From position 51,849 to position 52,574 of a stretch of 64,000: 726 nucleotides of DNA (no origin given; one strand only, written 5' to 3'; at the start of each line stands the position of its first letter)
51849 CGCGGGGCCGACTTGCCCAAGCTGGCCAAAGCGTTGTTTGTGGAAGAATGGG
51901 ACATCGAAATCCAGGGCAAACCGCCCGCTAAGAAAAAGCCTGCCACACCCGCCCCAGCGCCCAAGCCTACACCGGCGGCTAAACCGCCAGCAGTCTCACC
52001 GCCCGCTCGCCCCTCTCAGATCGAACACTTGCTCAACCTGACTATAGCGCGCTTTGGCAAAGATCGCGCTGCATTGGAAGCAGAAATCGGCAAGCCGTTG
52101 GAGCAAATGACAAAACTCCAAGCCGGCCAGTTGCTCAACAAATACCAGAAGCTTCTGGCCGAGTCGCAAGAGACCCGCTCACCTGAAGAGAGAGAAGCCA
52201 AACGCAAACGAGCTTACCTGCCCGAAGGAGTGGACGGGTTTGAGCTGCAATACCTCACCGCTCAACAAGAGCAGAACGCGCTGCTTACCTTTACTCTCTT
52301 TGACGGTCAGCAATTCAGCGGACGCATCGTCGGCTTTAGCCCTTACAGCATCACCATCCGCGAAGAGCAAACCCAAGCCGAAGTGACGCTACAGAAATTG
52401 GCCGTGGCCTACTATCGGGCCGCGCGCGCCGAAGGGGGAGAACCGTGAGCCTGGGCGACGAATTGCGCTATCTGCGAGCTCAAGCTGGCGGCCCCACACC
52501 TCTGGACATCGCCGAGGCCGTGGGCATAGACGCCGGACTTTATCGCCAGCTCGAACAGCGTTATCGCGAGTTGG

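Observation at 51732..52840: Two tandem HTH/Hfq-like fusion genes inserted between tldD and pmbA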

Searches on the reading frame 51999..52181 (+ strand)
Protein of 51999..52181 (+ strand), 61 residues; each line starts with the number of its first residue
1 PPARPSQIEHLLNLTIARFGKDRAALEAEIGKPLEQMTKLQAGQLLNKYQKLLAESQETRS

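Call 70: search_solved_structures(query=A5, max_evalue=10, show_alignments=3)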
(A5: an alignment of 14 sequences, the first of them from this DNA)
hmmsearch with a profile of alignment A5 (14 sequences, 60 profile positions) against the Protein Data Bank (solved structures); distinct sequences matched with E-value up to 10: 382 (the best 60 are shown).
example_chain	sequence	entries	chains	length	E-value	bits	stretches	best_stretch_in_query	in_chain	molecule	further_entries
151l_A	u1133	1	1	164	0.021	18.2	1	8-47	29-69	T4 LYSOZYME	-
6kmo_A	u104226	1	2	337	0.035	17.5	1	25-45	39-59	Alpha/beta hydrolase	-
174l_A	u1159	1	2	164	0.073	16.5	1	8-47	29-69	T4 LYSOZYME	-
4epi_A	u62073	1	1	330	0.13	15.7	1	8-47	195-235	Pesticin, Lysozyme Chimera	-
4arj_A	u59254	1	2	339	0.14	15.6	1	8-47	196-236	PESTICIN, LYSOZYME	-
4exm_A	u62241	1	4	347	0.15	15.5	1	8-47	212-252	Pesticin, Lysozyme Chimera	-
4ou5_A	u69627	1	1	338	0.25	14.8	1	23-46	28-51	Alpha/beta hydrolase fold-3 domain protein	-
4ob6_A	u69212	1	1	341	0.26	14.8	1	23-46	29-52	Alpha/beta hydrolase fold-3 domain protein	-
4ou4_A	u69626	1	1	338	0.26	14.8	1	23-46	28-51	Alpha/beta hydrolase fold-3 domain protein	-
4ob7_A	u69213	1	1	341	0.26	14.8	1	23-46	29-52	Alpha/beta hydrolase fold-3 domain protein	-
4ob8_A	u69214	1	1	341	0.26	14.7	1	23-46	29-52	Alpha/beta hydrolase fold-3 domain protein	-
1d3f_A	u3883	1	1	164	0.26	14.7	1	8-47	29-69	LYSOZYME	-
1l61_A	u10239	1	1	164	0.38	14.2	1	8-47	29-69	LYSOZYME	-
3sb8_A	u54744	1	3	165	0.42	14.1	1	8-47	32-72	Lysozyme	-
3sb6_A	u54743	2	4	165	0.42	14.1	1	8-47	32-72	Lysozyme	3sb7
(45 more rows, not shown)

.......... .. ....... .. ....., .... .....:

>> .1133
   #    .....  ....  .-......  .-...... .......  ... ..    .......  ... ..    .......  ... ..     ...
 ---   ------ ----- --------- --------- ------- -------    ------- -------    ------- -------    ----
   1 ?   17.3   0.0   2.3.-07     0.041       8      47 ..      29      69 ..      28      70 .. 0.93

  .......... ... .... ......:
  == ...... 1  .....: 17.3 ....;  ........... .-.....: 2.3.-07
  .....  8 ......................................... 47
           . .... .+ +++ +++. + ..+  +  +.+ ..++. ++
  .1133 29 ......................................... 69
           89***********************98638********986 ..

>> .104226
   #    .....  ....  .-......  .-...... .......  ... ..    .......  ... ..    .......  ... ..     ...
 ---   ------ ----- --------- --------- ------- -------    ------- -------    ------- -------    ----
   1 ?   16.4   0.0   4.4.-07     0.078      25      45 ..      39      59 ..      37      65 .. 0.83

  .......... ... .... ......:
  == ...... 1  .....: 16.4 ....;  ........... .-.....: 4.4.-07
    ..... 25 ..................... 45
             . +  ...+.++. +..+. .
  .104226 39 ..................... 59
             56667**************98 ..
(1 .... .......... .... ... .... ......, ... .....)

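Call 71: search_protein_families(library=pfam, alignment_id=A5, max_evalue=10)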
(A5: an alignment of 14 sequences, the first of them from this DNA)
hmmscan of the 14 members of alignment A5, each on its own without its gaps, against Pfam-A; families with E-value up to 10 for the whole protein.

A. member 1, seq(61 aa): 0 families

B. families by the number of members that match (of 14 scanned): 18 families
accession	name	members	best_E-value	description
PF22822.1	MrpR_N_CB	2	0.0089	MrpR, N-terminal core-binding domain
PF11272.13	DUF3072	2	0.096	Protein of unknown function (DUF3072)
PF00611.28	FCH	1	0.0053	Fes/CIP4, and EFC/F-BAR homology domain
PF23387.2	TPR_IFT80_172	1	0.01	IFT80/172/WDR35/WDR19 TPR domain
PF23053.1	UBA_N4BP1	1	0.016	N4BP1, UBA-like domain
PF01381.28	HTH_3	1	0.03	Helix-turn-helix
PF11950.13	DUF3467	1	0.03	Protein of unknown function (DUF3467)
PF17944.6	Arg_decarbox_C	1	0.047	Arginine decarboxylase C-terminal helical extension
PF22746.1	SHOCT-like_DUF2089-C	1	0.048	SHOCT-like domain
PF04257.20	Exonuc_V_gamma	1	0.056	Exodeoxyribonuclease V, gamma subunit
PF09386.16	ParD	1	0.072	Antitoxin ParD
PF05402.18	PqqD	1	0.085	Coenzyme PQQ synthesis protein D (PqqD)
PF07637.16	PSD5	1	0.093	Protein of unknown function (DUF1595)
PF06969.22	HemN_C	1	0.094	HemN C-terminal domain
PF09860.14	DUF2087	1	0.099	Uncharacterized protein conserved in bacteria (DUF2087)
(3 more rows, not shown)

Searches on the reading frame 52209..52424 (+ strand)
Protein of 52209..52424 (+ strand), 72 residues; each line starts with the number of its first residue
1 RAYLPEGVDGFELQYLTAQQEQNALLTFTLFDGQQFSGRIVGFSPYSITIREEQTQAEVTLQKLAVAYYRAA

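Call 47: search_protein_families(library=pfam, alignment_id=A4, max_evalue=0.1)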
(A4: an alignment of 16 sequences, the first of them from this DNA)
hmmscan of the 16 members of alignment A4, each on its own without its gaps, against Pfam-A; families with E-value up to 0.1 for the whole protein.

A. member 1, seq(72 aa): 3 families
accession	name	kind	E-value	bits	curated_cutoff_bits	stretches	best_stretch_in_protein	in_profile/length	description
PF17209.9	Hfq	-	0.00041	20.4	27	1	15-56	5-46/64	Hfq protein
PF21979.2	Hfq_1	-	0.019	15.5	27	1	22-70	16-60/61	Hfq related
PF10673.14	DUF2487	-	0.026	14.9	25.8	1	15-65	28-76/142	Protein of unknown function (DUF2487)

B. families by the number of members that match (of 16 scanned): 3 families
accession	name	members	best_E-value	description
PF17209.9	Hfq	15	3.8e-05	Hfq protein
PF21979.2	Hfq_1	14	0.00017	Hfq related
PF10673.14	DUF2487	1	0.026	Protein of unknown function (DUF2487)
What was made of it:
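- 52209..52424 (+): Gene A, residues 160-231: largely invariant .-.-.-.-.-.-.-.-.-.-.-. lead-in followed by an Hfq-fold Sm domain (helix 165-180 plus five strands). 15 of 16 family members hit Pfam Hfq (call 47).
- On Hfq (PF17209 / TIGR02383): With the isolated Sm domain, A reaches 20.4 bits (call 47).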
